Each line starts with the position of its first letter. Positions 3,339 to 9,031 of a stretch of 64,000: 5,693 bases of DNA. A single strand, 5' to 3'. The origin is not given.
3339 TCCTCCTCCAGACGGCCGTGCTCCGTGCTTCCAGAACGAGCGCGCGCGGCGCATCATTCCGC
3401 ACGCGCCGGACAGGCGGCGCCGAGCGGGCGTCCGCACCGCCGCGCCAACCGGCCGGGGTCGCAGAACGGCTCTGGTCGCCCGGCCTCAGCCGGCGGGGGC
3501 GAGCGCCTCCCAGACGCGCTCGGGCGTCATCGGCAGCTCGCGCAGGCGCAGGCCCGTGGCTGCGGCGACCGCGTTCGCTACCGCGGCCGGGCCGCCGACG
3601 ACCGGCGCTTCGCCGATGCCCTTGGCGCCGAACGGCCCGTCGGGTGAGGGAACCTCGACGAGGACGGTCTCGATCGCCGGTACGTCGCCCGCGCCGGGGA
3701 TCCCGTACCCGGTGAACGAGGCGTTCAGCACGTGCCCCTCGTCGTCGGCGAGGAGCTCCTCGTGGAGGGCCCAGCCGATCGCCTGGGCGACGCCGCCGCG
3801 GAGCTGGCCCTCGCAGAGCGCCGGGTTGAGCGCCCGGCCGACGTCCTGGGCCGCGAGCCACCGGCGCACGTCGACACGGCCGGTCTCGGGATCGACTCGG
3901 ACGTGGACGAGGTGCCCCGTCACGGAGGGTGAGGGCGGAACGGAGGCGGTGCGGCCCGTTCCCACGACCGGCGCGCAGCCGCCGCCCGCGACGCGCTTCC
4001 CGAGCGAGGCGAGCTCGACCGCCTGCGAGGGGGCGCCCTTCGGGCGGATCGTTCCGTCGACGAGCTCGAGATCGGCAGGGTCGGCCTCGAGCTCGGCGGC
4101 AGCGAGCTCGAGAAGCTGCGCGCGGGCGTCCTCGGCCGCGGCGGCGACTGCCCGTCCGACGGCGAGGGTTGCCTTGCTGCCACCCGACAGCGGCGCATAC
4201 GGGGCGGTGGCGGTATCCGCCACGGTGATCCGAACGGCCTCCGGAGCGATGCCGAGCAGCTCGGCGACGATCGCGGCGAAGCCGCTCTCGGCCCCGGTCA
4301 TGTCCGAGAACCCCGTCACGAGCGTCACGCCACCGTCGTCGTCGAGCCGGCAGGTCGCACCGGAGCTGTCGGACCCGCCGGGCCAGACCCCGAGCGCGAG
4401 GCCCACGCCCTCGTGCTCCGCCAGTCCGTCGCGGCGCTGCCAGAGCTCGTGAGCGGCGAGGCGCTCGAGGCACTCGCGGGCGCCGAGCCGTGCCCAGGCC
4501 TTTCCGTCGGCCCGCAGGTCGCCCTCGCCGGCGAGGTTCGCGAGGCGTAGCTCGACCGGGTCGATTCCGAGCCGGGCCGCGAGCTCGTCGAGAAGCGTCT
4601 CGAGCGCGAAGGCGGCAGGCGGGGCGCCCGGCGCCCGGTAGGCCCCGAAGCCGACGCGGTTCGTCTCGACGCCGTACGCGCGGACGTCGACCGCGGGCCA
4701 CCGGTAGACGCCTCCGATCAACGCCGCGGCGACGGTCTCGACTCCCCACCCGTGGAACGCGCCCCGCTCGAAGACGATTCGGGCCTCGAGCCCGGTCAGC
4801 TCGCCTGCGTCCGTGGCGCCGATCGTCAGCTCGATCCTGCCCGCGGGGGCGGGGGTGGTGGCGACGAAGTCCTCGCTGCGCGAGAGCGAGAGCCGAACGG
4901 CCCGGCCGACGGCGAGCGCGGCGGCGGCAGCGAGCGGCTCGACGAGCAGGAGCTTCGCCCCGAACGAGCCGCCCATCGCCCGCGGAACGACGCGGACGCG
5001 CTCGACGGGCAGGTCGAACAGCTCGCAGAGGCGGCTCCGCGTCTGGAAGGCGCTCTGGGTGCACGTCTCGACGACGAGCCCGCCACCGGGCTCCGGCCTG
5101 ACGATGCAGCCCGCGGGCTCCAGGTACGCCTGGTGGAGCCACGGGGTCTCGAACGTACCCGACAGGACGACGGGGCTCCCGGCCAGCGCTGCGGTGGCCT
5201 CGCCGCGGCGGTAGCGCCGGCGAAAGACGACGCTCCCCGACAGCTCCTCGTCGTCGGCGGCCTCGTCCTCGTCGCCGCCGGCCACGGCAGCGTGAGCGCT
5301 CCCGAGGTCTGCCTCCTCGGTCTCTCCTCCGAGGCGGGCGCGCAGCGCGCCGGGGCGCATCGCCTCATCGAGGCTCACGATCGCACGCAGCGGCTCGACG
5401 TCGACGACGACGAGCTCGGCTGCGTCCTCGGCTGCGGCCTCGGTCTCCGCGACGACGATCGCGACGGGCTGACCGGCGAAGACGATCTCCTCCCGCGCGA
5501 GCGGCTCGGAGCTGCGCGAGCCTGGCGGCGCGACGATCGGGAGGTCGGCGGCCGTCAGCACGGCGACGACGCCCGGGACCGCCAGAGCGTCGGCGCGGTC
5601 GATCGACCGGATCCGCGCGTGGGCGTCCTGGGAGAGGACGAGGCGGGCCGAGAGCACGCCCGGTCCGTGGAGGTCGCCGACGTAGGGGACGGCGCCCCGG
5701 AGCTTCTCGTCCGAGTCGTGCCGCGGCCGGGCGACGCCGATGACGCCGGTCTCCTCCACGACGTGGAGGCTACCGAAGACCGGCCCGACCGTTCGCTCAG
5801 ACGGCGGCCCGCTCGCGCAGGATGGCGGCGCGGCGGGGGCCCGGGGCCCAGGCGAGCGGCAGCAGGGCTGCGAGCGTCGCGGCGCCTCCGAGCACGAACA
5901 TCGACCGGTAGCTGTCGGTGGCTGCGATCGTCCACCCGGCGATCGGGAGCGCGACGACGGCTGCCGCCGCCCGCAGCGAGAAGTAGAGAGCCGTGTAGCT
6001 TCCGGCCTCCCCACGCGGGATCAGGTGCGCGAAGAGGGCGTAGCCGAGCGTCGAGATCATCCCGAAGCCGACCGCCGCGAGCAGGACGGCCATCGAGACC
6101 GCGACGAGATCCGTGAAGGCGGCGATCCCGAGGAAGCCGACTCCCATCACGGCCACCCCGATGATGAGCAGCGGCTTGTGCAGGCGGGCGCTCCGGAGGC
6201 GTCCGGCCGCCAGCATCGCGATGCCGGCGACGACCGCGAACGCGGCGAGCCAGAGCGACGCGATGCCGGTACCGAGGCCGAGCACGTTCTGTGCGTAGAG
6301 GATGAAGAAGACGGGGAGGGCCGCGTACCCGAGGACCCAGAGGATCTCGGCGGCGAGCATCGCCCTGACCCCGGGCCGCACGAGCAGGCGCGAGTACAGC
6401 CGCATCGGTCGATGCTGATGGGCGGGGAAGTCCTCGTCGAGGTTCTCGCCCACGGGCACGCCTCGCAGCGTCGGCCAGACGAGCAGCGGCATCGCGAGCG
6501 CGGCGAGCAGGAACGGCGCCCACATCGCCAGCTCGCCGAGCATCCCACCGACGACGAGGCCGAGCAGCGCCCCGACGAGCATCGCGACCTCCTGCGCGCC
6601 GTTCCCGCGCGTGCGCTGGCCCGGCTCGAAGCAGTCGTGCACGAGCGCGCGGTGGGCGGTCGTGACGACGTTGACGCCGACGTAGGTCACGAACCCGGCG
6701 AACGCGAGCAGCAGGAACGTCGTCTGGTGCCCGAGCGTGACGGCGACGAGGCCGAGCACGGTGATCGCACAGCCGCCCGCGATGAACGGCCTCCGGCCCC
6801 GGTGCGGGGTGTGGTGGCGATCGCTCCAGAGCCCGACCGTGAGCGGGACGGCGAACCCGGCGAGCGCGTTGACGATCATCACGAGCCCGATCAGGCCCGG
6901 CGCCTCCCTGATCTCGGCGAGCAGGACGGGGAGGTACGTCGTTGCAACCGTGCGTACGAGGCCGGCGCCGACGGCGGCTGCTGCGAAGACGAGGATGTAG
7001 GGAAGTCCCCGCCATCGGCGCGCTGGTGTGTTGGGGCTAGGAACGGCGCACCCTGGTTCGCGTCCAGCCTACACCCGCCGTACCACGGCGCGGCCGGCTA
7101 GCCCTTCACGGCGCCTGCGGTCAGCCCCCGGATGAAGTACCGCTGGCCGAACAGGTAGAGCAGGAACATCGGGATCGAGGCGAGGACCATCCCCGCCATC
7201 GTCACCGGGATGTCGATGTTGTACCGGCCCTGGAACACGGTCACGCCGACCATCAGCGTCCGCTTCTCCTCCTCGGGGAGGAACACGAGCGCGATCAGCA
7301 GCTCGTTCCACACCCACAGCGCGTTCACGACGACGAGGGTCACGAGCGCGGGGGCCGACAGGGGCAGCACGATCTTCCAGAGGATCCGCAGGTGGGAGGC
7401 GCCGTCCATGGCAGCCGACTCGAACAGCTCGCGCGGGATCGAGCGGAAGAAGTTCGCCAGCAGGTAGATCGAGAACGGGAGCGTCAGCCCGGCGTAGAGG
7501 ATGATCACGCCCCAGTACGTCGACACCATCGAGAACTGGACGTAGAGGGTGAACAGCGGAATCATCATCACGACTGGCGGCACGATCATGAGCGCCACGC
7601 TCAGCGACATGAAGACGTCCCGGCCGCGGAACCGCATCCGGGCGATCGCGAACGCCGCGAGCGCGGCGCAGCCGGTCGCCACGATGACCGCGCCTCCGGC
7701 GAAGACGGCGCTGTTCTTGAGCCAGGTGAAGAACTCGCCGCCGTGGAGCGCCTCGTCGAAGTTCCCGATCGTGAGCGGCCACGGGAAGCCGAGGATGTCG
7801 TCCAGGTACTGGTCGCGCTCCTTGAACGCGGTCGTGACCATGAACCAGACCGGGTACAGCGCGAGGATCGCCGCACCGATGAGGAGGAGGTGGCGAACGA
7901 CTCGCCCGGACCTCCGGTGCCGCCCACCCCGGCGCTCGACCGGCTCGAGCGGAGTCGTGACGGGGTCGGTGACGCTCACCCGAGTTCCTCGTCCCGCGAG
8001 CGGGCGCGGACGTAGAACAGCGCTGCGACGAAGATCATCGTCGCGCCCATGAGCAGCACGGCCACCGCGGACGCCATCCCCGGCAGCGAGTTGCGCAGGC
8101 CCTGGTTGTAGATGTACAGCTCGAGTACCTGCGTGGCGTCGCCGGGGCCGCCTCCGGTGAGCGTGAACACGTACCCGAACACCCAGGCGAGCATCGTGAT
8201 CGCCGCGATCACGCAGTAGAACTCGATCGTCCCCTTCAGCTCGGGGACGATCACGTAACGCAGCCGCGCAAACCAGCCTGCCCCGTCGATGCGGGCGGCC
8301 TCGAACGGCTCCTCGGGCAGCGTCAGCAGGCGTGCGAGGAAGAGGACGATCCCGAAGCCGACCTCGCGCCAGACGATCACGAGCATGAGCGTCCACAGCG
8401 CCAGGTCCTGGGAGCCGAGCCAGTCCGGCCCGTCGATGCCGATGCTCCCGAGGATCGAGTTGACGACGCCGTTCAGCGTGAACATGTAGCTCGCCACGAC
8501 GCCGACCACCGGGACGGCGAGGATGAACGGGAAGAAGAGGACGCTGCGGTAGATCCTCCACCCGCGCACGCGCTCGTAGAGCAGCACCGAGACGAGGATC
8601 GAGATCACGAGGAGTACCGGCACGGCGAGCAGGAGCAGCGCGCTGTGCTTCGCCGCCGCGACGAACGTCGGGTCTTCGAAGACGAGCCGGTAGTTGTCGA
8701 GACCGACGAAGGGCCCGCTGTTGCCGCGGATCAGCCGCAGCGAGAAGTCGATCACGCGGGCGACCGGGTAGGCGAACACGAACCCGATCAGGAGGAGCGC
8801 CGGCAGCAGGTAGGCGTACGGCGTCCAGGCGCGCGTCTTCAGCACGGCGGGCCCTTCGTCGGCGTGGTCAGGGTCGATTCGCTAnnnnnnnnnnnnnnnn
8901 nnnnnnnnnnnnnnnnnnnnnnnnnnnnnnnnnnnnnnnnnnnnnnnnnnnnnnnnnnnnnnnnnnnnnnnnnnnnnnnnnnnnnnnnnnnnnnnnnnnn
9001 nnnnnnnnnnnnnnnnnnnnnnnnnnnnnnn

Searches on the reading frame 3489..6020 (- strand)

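Call 21: search_protein_families(library=pfam, proteins=[window:3489-6020:-], max_evalue=0.001)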
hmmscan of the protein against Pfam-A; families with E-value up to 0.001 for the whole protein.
window:3489-6020:- (844 aa): 3 families
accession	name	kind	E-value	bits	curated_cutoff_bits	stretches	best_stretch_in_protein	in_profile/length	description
PF02738.23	MoCoBD_1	-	8.6e-63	212.1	27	1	263-496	8-244/244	Molybdopterin cofactor-binding domain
PF20256.3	MoCoBD_2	-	2.2e-60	205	27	1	531-781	20-283/283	Molybdopterin cofactor-binding domain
PF01315.27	Ald_Xan_dh_C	-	5.5e-25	88.3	31.3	1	109-211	2-109/110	Aldehyde oxidase and xanthine dehydrogenase, a/b hammerhead domain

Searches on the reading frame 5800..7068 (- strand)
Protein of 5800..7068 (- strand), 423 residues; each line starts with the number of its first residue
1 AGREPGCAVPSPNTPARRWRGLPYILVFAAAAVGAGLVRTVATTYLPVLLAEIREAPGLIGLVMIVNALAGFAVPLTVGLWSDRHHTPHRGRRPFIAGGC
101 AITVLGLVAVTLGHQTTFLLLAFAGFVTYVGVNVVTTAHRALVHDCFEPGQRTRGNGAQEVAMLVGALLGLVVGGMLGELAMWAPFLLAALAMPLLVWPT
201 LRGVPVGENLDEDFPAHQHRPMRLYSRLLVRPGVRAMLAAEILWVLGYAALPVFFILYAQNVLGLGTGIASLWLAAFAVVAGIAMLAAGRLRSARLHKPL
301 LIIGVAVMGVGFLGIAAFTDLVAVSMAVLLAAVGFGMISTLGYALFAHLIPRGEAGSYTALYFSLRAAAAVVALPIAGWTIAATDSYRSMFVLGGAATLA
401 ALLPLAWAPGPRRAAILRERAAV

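Call 21: search_protein_families(library=pfam, proteins=[window:5800-7068:-], max_evalue=0.001)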
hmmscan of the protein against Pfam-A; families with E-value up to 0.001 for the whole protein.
window:5800-7068:- (423 aa): 1 family
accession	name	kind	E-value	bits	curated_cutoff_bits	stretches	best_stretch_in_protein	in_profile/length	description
PF07690.21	MFS_1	-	2.9e-41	142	33.4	2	30-373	3-346/347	Major Facilitator Superfamily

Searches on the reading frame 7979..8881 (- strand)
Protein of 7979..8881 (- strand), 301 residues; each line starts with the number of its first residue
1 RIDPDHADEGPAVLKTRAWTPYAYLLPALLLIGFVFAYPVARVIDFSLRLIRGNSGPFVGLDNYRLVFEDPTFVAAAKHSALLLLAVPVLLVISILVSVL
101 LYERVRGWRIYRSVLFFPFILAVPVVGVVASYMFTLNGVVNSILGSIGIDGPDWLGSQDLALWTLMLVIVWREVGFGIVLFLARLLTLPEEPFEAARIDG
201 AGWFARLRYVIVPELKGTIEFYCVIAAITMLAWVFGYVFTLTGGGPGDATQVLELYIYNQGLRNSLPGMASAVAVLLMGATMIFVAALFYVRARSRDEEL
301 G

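Call 21: search_protein_families(library=pfam, proteins=[window:7979-8881:-], max_evalue=0.001)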
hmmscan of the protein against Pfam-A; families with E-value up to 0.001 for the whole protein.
window:7979-8881:- (301 aa): 1 family
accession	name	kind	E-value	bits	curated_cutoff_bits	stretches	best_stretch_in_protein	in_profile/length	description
PF00528.27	BPD_transp_1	-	7e-07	29.6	26.4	1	83-290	26-175/184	Binding-protein-dependent transport system inner membrane component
